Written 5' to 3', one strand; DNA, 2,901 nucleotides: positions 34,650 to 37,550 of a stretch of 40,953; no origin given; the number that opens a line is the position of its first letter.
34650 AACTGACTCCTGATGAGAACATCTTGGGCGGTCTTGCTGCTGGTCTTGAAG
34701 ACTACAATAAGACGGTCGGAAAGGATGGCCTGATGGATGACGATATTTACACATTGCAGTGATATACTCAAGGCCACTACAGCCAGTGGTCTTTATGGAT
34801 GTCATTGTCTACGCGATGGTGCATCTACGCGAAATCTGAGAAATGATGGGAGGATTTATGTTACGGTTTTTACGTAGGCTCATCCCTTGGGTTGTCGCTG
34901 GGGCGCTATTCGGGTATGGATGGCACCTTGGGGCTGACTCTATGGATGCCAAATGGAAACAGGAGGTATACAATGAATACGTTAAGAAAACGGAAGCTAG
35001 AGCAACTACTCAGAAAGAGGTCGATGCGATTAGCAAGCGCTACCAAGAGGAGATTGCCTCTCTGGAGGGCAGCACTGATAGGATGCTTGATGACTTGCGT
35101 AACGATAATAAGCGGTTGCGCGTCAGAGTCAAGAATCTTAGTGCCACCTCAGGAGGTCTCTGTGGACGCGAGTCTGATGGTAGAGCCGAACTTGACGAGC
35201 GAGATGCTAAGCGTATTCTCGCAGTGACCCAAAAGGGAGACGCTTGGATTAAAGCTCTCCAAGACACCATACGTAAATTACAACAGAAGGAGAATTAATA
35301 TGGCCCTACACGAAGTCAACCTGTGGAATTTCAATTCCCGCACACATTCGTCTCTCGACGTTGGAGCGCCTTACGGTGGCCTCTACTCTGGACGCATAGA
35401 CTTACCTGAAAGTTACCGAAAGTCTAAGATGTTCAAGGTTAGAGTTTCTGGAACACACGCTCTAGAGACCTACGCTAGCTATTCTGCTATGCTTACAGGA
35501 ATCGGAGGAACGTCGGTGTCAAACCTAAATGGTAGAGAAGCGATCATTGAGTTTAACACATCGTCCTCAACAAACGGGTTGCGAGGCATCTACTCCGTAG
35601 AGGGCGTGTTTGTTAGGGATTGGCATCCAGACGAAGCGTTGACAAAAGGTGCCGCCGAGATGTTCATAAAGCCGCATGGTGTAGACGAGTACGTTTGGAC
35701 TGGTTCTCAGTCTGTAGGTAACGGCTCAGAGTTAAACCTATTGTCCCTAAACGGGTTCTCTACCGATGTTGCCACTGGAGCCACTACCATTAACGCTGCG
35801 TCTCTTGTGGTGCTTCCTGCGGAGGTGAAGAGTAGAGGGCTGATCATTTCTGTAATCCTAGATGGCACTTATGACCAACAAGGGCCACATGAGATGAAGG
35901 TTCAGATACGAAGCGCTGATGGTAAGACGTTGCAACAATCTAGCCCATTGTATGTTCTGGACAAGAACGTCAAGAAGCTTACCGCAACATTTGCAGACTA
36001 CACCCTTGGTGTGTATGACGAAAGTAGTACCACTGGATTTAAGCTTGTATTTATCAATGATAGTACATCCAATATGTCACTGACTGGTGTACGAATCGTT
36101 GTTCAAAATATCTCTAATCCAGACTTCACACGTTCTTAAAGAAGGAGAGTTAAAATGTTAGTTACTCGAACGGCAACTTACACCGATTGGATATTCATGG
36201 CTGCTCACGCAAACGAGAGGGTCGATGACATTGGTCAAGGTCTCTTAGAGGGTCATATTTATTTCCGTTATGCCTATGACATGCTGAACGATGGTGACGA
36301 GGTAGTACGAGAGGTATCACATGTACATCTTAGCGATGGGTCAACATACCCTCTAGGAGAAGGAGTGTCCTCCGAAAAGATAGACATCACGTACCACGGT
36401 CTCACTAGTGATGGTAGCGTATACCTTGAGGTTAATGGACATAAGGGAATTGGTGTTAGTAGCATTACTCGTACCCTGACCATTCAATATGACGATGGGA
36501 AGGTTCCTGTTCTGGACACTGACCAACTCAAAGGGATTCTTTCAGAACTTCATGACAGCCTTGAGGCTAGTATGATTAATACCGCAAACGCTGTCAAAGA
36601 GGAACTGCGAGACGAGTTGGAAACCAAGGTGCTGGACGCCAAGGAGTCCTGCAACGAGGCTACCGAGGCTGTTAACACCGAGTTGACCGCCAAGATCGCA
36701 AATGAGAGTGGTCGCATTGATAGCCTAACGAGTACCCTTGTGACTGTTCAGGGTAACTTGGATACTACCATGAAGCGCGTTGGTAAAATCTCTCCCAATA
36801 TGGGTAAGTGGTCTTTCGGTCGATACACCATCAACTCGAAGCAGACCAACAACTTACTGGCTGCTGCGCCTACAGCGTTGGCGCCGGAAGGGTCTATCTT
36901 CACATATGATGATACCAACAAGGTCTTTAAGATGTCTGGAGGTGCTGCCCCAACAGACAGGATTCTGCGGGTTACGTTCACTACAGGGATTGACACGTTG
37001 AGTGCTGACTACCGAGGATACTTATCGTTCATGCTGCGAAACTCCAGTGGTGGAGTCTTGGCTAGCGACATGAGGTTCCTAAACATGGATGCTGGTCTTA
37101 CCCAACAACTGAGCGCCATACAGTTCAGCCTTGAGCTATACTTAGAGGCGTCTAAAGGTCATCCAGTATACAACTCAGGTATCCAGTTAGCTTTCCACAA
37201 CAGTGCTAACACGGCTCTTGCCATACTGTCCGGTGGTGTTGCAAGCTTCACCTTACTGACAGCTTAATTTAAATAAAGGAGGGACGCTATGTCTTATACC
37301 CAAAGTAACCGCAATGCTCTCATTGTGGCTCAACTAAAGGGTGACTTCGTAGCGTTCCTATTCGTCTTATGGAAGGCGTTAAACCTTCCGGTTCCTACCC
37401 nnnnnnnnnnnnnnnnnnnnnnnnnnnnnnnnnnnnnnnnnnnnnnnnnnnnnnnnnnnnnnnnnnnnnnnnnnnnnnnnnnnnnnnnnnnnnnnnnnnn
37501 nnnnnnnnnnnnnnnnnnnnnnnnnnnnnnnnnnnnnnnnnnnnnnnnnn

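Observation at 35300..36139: First inserted ORF: 279-aa beta-rich protein translationally abutting Rz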

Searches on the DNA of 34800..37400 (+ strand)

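Call 3: search_dna_similar(query=window:34800-37400:+, collection=phages, mode=near, max_rows=30)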
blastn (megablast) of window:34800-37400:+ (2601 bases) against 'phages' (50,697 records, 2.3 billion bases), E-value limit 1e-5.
Records with a match: 63; places in all: 64; records where one place covers at least 80% of the query: 0.
Best place of each record, by identity: 90-95% 5; 80-90% 27; 60-80% 31.
By first word of the organism name: Escherichia 28; Salmonella 8; Enterobacter 6; Yersinia 4; Shigella 4; Aeromonas 3; Serratia 2; Stenotrophomonas 2; Enterobacteria 2; Cedecea 1; and 3 more.
By host as written in the record: Escherichia coli 16; Shigella sp. 4; Enterobacter cloacae 4; Yersinia enterocolitica 3; Escherichia coli K-12 2; Salmonella enterica subsp. enterica serovar Typhi 8767 2; Escherichia coli HY05C 2; Escherichia coli NC101 2; and 23 more.
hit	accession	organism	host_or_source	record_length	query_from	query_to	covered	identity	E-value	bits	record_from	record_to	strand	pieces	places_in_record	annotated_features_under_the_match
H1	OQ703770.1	Escherichia phage PGX1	Escherichia coli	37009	1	2593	22%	80.7%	2e-83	426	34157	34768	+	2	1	Rz-like spanin | terminase large subunit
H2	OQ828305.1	Yersinia phage vB_YpYeO9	Yersinia pestis EV76-CN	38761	1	2593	22%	78.7%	1e-71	377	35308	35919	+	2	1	Rz-like spanin | terminase large subunit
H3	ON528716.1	Shigella phage ESh2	Shigella sp.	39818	1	2593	21%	80.7%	8e-83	414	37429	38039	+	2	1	none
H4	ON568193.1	Cedecea phage Yanou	Cedecea davisae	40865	1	2593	21%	80.5%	4e-81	408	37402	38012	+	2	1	i-spanin | o-spanin | terminase large subunit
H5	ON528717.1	Shigella phage ESh3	Shigella sp.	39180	1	2593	21%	80.4%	9e-78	402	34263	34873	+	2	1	Rz-like lysis protein | terminase small subunit | hypothetical protein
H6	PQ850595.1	Escherichia phage AnnaIndermaur_Bas104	Escherichia coli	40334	1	2593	21%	80.3%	2e-79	402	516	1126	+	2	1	Rz-like spanin | terminase large subunit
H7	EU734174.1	Escherichia phage 13a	Escherichia coli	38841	1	2593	21%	80.3%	2e-79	402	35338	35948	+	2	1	18.5: gp18.5 | 18.7: gp18.7 | 19: gp19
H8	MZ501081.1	Escherichia phage JeanTinguely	Escherichia coli K-12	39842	1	2593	21%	80.3%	2e-79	402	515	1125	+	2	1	i-spanin | o-spanin | terminase large subunit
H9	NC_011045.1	Escherichia phage 13a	Escherichia coli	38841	1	2593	21%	80.3%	2e-79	402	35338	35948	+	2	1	18.5: Rz-like spanin | 18.7: Rz-like spanin | 19: terminase large subunit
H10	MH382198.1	Salmonella phage 3A_8767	Salmonella enterica subsp. enterica ...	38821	1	2593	21%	80.3%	4e-76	402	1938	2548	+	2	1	endopeptidase | DNA packaging protein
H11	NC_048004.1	Salmonella phage 3A_8767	Salmonella enterica subsp. enterica ...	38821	1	2593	21%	80.3%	4e-76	402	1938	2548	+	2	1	Rz-like spanin | terminase large subunit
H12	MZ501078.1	Escherichia phage JacobBurckhardt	Escherichia coli K-12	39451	1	2593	21%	80.2%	9e-78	397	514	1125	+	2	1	i-spanin | o-spanin | terminase large subunit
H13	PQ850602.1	Escherichia phage EmilieLinder_Bas103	Escherichia coli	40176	1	2593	21%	80.1%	9e-78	397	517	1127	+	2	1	Rz-like spanin | terminase large subunit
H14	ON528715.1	Shigella phage ESh1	Shigella sp.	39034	1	2593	21%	79.8%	4e-76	386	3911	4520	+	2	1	Rz-like lysis protein | terminase small subunit | hypothetical protein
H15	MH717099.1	Escherichia phage C5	Escherichia coli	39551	1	2593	21%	79.8%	7e-74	384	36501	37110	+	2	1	endopeptidase | terminase large subunit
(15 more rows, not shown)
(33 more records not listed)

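Call 78: search_dna_similar(query=L012:3501-4292:+, collection=ecoli_genomes, mode=distant, max_rows=12)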
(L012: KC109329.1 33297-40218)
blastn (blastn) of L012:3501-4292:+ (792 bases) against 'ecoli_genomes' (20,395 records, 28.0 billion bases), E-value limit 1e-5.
No match.

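Call 79: search_dna_similar(query=window:35300-37267:+, collection=ecoli_genomes, mode=distant, max_rows=12)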
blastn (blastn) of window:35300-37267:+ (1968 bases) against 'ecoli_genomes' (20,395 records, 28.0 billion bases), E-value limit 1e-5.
No match.

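Call 91: get_annotated_region(hit=H9, flank=200)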
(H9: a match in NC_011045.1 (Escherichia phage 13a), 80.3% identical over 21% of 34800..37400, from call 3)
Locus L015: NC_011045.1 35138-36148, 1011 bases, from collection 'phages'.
description: Enterobacteria phage 13a, complete genome.
organism: Escherichia phage 13a (NCBI taxid 532076)
taxonomy: Viruses; Duplodnaviria; Heunggongvirae; Uroviricota; Caudoviricetes; Autographiviridae; Studiervirinae; Teseptimavirus; Teseptimavirus 13a
host: Escherichia coli; source: -; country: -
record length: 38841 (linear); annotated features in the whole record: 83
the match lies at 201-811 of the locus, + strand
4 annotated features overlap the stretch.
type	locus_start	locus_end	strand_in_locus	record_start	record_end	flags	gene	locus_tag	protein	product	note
CDS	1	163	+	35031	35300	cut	18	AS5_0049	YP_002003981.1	terminase small subunit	-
CDS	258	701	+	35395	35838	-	18.5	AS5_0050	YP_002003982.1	Rz-like spanin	-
CDS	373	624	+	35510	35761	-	18.7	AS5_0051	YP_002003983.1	Rz-like spanin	-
CDS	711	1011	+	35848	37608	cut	19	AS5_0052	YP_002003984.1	terminase large subunit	-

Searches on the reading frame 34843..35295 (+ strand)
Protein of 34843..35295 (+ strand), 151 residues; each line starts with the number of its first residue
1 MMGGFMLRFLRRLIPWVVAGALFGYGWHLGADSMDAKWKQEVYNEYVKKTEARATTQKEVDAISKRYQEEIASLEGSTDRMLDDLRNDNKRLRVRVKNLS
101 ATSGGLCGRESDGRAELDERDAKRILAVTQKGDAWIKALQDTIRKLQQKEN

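Call 4: search_protein_families(library=pfam, proteins=[window:34843-35295:+], max_evalue=1)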
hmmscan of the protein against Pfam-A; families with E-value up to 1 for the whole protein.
window:34843-35295:+ (151 aa): 2 families
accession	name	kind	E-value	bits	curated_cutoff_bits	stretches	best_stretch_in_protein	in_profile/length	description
PF03245.18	Phage_lysis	-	3.8e-05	24.4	25.4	1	45-125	18-92/126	Bacteriophage Rz lysis protein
PF16526.10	CLZ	-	0.073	13.9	26.7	1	51-100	20-69/71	C-terminal leucine zipper domain of cyclic nucleotide-gated channels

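Call 5: search_protein_families(library=phrogs, proteins=[window:34843-35295:+], max_evalue=1)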
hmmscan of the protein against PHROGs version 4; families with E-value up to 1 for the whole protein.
window:34843-35295:+ (151 aa): 11 families
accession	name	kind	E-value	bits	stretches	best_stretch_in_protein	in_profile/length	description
phrog_1327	-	lysis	4.3e-60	203.1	1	6-150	1-155/158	Rz-like spanin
phrog_2466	-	lysis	1.9e-15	58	1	36-149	32-169/172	Rz-like spanin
phrog_13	-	lysis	3.5e-07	31.4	1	39-148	40-153/154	Rz-like spanin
phrog_312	-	lysis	4.5e-05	24.5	1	17-100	16-99/173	Rz-like spanin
phrog_23130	-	tail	0.043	14.3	1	77-146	25-99/362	tail protein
phrog_15661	-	unknown function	0.14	13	1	42-93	22-72/136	-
phrog_1816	-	unknown function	0.2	13.1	1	82-103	42-63/63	-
phrog_6659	-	unknown function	0.26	12.6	0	73-101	10-38/57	-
phrog_9635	-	unknown function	0.49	11.9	0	42-96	26-66/109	-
phrog_12330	-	unknown function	0.5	11.9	1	56-100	58-102/106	-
phrog_32662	-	unknown function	0.73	11.2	1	23-76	15-67/69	-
